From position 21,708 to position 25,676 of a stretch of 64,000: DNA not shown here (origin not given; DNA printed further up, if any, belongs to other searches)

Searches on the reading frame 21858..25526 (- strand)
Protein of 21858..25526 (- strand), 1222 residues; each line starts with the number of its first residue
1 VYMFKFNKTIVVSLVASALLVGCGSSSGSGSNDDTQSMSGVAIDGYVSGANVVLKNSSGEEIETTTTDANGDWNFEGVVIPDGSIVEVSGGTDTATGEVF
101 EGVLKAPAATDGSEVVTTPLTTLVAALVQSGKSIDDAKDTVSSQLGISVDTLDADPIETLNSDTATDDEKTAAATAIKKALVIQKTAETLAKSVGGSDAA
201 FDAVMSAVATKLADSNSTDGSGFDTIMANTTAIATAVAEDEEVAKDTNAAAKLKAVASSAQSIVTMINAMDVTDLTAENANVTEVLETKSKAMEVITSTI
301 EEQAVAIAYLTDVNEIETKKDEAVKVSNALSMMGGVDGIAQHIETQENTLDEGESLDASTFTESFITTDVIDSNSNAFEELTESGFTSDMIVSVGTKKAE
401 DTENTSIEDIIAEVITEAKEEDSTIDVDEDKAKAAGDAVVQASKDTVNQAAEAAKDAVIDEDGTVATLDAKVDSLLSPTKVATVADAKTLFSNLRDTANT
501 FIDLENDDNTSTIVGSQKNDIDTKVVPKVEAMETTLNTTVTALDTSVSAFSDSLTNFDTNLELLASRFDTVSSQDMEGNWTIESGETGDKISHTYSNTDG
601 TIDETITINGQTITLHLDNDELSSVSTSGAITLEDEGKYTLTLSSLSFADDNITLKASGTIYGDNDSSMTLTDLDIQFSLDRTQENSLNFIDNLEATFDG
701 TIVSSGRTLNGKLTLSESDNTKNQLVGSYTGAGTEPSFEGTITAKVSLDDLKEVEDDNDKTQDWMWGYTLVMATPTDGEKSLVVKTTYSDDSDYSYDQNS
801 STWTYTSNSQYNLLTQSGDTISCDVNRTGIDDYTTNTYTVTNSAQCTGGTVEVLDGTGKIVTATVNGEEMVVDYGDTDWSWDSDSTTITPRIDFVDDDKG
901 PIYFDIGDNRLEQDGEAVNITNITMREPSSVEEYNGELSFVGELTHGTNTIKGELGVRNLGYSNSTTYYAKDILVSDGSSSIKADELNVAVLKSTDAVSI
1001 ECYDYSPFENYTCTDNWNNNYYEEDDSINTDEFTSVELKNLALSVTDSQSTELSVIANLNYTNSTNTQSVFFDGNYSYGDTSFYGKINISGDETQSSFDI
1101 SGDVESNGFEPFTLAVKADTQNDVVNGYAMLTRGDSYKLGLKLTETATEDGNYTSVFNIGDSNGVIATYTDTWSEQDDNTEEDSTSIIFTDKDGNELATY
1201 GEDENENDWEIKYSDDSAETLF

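Call 18: search_protein_families(library=pfam, proteins=[window:21858-25526:-], max_evalue=0.01)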
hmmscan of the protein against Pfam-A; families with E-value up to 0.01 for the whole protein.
window:21858-25526:- (1222 aa): 1 family
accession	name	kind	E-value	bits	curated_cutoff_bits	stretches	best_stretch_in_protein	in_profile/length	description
PF13620.12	CarboxypepD_reg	-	4.3e-06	27.4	32.3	1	47-80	14-47/82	Carboxypeptidase regulatory-like domain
